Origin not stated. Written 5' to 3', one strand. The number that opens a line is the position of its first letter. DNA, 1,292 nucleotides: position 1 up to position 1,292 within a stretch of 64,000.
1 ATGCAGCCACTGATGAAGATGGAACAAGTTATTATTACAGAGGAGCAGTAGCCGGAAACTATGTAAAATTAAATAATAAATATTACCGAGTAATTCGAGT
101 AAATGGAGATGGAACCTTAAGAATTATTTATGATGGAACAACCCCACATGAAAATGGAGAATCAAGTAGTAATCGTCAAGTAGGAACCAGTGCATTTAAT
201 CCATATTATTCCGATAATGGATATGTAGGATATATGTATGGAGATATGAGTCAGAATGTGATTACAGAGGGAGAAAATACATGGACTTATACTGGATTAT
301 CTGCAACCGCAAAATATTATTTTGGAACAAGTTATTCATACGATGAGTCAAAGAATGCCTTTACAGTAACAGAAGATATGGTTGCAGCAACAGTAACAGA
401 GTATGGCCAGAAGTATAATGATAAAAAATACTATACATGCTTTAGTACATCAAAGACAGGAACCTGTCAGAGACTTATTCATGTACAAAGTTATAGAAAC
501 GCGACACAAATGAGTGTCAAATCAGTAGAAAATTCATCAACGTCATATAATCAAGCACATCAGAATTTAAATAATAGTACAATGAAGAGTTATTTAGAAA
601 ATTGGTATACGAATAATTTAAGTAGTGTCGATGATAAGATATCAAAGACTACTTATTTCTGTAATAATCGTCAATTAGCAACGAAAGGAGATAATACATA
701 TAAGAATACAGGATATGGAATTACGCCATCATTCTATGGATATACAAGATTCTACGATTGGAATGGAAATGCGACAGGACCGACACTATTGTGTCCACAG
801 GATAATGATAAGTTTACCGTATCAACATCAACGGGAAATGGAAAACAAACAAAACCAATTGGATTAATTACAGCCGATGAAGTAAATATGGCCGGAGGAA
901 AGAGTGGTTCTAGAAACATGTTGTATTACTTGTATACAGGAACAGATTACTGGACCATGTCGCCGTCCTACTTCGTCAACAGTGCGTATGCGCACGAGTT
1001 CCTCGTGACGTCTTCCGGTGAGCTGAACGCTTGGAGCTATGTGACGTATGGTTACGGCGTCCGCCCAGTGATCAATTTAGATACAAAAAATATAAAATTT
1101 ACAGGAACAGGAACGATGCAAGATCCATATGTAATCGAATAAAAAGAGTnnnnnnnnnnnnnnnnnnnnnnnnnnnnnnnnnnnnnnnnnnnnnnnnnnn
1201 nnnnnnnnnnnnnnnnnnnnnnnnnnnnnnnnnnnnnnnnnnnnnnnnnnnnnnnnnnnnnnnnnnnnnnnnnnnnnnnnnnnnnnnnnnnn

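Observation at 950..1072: Sharp GC-rich, adenine-poor patch at the 3' end of a lectin-like secreted-protein gene: candidate DGR variable region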

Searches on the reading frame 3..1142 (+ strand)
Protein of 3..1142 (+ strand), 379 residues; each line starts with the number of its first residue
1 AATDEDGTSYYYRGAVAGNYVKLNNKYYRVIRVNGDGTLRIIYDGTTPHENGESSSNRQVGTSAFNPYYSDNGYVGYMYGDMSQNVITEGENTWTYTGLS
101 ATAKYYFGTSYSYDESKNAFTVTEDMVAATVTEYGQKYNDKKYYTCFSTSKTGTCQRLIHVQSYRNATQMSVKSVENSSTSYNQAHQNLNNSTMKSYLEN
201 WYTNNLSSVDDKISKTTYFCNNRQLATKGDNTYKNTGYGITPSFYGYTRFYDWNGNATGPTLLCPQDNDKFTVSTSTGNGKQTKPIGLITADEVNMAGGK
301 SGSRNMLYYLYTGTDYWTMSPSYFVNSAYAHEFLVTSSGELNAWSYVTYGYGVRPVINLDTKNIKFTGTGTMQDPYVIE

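Call 8: search_protein_families(library=pfam, proteins=[window:3-1142:+], max_evalue=1)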
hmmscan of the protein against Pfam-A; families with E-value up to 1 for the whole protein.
window:3-1142:+ (379 aa): 1 family
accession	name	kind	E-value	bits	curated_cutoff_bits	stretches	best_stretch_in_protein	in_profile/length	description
PF19789.6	DUF6273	-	0.0003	21.1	23.5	2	308-360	126-171/172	Domain of unknown function (DUF6273)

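Call 9: search_protein_families(library=ncbifam, proteins=[window:3-1142:+], max_evalue=1)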
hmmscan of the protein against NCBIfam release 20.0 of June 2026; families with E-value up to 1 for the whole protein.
window:3-1142:+ (379 aa): 1 family
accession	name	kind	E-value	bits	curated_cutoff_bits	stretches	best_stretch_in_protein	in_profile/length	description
NF007458.0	PRK10030.1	equivalog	0.026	14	216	1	87-219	65-191/205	YiiX family permuted papain-like enzyme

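Call 11: find_homologous_proteins(query=window:3-1142:+)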
Query window:3-1142:+ (379 aa): 4389 proteins with E <= 0.001 among 5573 candidates; the best 120 are listed.
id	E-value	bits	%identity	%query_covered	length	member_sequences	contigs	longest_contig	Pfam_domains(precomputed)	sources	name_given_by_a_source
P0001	7.5e-212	721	85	100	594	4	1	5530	-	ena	-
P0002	7.8e-207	705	82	100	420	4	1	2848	-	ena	-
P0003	3.5e-167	574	84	79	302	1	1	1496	-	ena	-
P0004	2.9e-141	489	86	67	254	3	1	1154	-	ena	-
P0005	1.0e-131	458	59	99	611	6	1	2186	-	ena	-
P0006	1.9e-131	457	57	100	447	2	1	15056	-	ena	-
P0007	7.1e-131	455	58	100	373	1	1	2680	-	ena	-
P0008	1.2e-129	451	56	100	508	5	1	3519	-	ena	-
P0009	8.8e-122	425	90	56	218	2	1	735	-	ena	-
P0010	1.2e-120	421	55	100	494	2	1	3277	-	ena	-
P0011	2.0e-119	417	57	100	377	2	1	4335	-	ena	-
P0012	3.0e-115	403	55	100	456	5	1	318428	-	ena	-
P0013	6.5e-111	389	63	75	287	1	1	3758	-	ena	-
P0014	5.2e-110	386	84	55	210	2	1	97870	-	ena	-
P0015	1.9e-108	381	54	100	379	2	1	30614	-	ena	-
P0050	2.0e-68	249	57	58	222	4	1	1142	-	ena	-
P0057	2.0e-67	246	41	99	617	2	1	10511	PF19789.7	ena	-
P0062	1.6e-66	243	42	99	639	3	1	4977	PF19789.7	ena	-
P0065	3.8e-66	242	47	53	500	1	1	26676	PF19789.7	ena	-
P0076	1.3e-65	240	41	99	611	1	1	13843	PF19789.7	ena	-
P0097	1.5e-64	237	44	53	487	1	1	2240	PF19789.7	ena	-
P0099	3.2e-64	236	41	99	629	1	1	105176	PF19789.7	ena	-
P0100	3.7e-64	235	41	99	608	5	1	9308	PF19789.7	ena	-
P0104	5.3e-64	235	45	50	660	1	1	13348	PF19789.7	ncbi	-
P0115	1.8e-63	233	42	53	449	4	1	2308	PF19789.7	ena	-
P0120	2.4e-63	233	42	100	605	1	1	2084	PF19789.7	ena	-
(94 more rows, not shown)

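Call 17: find_encoding_contigs(protein=P0014, flank=10000, max_places=3)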
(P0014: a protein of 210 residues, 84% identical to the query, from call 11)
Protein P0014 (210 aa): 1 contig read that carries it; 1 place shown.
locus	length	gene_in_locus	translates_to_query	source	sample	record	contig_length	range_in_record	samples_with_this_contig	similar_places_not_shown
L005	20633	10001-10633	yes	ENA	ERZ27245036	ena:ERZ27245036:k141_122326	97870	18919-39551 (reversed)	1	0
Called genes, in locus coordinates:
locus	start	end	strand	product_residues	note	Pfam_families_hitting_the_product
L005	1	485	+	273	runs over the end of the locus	PF01513:NAD_kinase, PF20143:NAD_kinase_C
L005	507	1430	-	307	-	PF00149:Metallophos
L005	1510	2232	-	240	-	PF02517:Rce1-like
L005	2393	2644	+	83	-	PF02576:RimP_N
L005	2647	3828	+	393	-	PF08529:NusA_N, PF13184:KH_NusA_1st, PF26594:KH_NusA_2nd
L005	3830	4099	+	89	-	PF04296:YlxR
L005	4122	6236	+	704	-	PF03144:GTP_EFTU_D2 (faint), PF04760:IF2_N, PF00009:GTP_EFTU, PF01926:MMR_HSR1, PF22042:EF-G_D2, PF11987:IF-2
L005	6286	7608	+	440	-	PF01546:Peptidase_M20, PF07687:M20_dimer (faint)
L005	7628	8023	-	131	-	PF00011:HSP20, PF17886:ArsA_HSP20 (faint)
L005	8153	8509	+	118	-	PF02033:RBFA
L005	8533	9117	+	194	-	PF13240:Zn_Ribbon_1, PF13248:Zn_ribbon_3 (weak), PF03703:bPH_2 (weak)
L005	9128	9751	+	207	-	PF13240:Zn_Ribbon_1 (weak), PF03703:bPH_2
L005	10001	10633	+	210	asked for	-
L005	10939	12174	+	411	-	PF00579:tRNA-synt_1b, PF22421:SYY_C-terminal, PF01479:S4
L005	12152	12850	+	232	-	-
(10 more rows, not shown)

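Call 18: find_encoding_contigs(protein=P0012, flank=10000, max_places=3)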
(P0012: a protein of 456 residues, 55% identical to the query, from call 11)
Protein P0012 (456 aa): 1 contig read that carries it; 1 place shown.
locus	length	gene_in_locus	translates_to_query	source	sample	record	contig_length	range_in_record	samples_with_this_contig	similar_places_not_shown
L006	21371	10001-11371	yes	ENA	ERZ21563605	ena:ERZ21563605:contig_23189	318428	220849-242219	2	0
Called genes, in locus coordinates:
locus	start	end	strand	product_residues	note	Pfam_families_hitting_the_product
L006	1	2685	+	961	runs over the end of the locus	PF02811:PHP, PF07733:DNA_pol3_alpha, PF17657:DNA_pol3_finger, PF14579:HHH_6, PF01336:tRNA_anti-codon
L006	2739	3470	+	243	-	-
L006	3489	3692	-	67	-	PF14098:SSPI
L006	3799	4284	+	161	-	-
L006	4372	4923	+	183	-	PF04011:LemA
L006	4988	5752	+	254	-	PF21982:RecX_HTH1 (faint), PF02631:RecX_HTH2 (weak), PF21981:RecX_HTH3 (weak)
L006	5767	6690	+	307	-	PF00294:PfkB, PF08543:Phos_pyr_kin (weak)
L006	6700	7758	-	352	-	PF13616:Rotamase_3, PF00639:Rotamase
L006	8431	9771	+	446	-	-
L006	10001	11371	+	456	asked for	-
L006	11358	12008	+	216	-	-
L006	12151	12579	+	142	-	PF02381:MraZ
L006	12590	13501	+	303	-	PF01795:Methyltransf_5, PF05175:MTS (faint)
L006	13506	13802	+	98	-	PF04977:DivIC (faint)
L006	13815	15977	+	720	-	PF03717:PBP_dimer, PF00905:Transpeptidase, PF03793:PASTA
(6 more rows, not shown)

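Call 42: find_encoding_contigs(protein=P0001, flank=6000, max_places=3)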
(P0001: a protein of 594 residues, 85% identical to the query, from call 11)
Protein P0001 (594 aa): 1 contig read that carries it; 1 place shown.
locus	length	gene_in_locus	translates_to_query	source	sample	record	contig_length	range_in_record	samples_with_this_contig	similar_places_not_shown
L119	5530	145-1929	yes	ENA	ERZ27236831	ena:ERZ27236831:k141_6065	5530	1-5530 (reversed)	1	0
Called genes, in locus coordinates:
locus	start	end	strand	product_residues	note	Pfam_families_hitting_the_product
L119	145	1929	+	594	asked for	-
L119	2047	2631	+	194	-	-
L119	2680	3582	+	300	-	PF00303:Thymidylat_synt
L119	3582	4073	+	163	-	PF00186:DHFR_1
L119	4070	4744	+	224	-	PF02223:Thymidylate_kin, PF01712:dNK (weak)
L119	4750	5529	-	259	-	?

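Call 43: find_encoding_contigs(protein=P0002, flank=6000, max_places=3)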
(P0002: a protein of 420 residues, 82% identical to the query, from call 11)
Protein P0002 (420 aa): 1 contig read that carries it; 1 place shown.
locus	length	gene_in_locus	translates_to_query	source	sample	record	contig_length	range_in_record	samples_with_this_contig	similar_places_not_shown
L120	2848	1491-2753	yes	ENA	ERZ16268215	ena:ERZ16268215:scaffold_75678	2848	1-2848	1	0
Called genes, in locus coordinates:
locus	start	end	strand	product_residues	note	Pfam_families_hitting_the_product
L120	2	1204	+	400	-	?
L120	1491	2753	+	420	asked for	-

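Call 44: find_encoding_contigs(protein=P0003, flank=6000, max_places=3)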
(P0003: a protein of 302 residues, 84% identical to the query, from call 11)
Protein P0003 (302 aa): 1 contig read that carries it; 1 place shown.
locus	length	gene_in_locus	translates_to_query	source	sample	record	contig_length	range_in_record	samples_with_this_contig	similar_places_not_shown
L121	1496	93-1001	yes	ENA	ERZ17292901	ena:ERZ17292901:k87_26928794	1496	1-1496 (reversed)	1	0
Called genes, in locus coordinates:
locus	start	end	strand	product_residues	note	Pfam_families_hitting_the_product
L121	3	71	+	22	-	?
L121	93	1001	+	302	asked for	-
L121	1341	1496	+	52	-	?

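Call 67: predict_structure(alignment_id=A2)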
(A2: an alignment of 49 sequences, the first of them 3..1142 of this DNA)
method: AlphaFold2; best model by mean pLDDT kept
length: 379 residues; sequences in the alignment: 49
mean_pLDDT: 94.3   pTM: 0.91
mean pLDDT of the five models: 94.3, 93.4, 92.8, 92.6, 91.2
residues with pLDDT >= 90: 332; 70-90: 46; 50-70: 1; < 50: 0
segments of 3 or more residues with pLDDT < 50: none
pLDDT, mean of each block of 10 residues (from residue 1): 91 92 97 96 97 96 96 95 94 96 98 94 97 97 96 93 98 97 95 98 97 96 88 93 85 77 91 95 98 93 92 97 94 96 96 98 91 95
secondary structure, 60 per line:
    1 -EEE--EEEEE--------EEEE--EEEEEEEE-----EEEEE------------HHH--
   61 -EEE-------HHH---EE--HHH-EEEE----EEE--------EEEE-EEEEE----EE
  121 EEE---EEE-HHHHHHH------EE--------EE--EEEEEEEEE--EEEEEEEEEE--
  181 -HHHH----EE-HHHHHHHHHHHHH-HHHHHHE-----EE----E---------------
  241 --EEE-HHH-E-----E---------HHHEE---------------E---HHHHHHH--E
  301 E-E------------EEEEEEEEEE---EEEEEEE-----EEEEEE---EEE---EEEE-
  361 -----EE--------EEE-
elements in order: E2-4 E7-11 E20-23 E26-33 E39-43 E62-64 E86-89 E94-96 E105-108 E110-114 E119-123 E127-129 H131-137 E158-166 E169-178 H182-185 H193-205 H207-212 E243-245 H291-297 E316-325 E329-335 E341-346 E350-352 E356-359 E376-378

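Call 69: fold_search(model_id=the predicted structure, library=pdb)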
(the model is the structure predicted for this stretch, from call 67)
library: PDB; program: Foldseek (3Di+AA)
matches with E <= 10: 114; with E <= 0.001: 0
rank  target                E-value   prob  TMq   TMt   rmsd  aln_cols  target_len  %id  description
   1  9qa6                  1.4e-03  0.92  0.27  0.14  16.7       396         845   13  Cryo-EM structure of Thomasclavelia ramosa IgA peptidase (IgAse) active site mutant (S32-N876) (released 2025-06-25)
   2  8ck1_A                6.3e-01  0.02  0.07  0.04  17.5       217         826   11  Carin 1 bacteriophage tail, connector and tail fibers assembly (released 2023-03-15)
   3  8q4e_A                1.3e+00  0.23  0.14  0.36   6.3        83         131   22  Structure of Legionella pneumophila Lcl C-terminal domain (released 2023-12-27)
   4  3cnw_B                1.3e+00  0.03  0.09  0.18  15.9       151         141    9  Three-dimensional structure of the protein XoxI (Q81AY6) from Bacillus cereus. Northeast Structural Genomics Consortiu (released 2008-04-08)
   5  5tul                  1.5e+00  0.01  0.06  0.06  22.0       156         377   11  Crystal structure of tetracycline destructase Tet(55) (released 2017-05-10)
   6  4msl_A                1.8e+00  0.01  0.09  0.06  23.9       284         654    8  Crystal structure of the Vps10p domain of human sortilin/NTS3 in complex with AF40431 (released 2014-02-12)
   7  3f08_A                1.9e+00  0.03  0.10  0.21  16.1       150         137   11  Crystal structure of the putative uncharacterized protein Q6HG14 from Bacilllus thuringiensis. Northeast Structural Ge (released 2008-11-18)
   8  3f08_B                1.9e+00  0.02  0.07  0.14  17.0       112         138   11  Crystal structure of the putative uncharacterized protein Q6HG14 from Bacilllus thuringiensis. Northeast Structural Ge (released 2008-11-18)
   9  4n7e_A                1.9e+00  0.01  0.09  0.06  23.5       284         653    7  Crystal structure of the Vps10p domain of human sortilin/NTS3 in complex with AF38469 (released 2014-01-22)
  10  9y1o_H                1.9e+00  0.01  0.06  0.09  21.1       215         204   10  The structure of the Plasmodium falciparum 20S proteasome (released 2025-10-08)
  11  9i0n_A                2.0e+00  0.01  0.09  0.07  25.0       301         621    7  Cryo-EM structure of human sortilin ectodomain (released 2025-12-17)
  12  4eps                  2.1e+00  0.20  0.10  0.08   3.1        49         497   18  Crystal structure of a fimbrial protein (BACOVA_04982) from Bacteroides ovatus ATCC 8483 at 1.85 A resolution (released 2012-06-13)
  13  4po7_A                2.4e+00  0.01  0.10  0.06  22.2       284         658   10  Structure of the Sortilin:neurotensin complex at excess neurotensin concentration (released 2014-07-23)
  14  9h3g_AW               2.7e+00  0.02  0.07  0.17  12.8        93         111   11  Structure of the Arabidopsis thaliana 80S ribosome in complex with P- and E-site tRNAs and mRNA (released 2026-02-04)
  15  5tue_B                2.7e+00  0.01  0.07  0.07  16.8       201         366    8  Crystal structure of tetracycline destructase Tet(50) (released 2017-05-10)
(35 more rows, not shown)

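Call 70: search_solved_structures(query=A2, max_evalue=1, show_alignments=2)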
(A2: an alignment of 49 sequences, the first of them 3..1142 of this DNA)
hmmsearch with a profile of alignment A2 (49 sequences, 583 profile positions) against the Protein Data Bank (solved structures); distinct sequences matched with E-value up to 1: 0.

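Call 85: search_protein_families(library=pfam, alignment_id=A2, max_evalue=0.01)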
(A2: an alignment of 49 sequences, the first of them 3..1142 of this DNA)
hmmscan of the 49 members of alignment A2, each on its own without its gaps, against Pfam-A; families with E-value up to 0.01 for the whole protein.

A. member 1, window:3-1142:+ (379 aa): 1 family
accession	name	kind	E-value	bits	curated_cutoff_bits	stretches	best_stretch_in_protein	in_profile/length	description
PF19789.6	DUF6273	-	0.0003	21.1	23.5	0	308-360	126-171/172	Domain of unknown function (DUF6273)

B. families by the number of members that match (of 49 scanned): 8 families
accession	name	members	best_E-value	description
PF19789.6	DUF6273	20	1.3e-07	Domain of unknown function (DUF6273)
PF19077.6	Big_13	4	0.00039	Bacterial Ig-like domain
PF07495.19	Y_Y_Y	3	3.6e-06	Y_Y_Y domain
PF00801.26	PKD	3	8.1e-05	PKD domain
PF18273.6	T3RM_EcoP15I_C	2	0.0086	Type III R-M EcoP15I C-terminal domain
PF05191.20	ADK_lid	1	0.0011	Adenylate kinase, active site lid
PF06030.18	WxLIP_PGBD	1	0.0017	WxL Interacting Protein, peptidoglycan binding domain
PF20954.2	Caud_bapl16_2nd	1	0.003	Phage tail base-plate attachment protein N0 domain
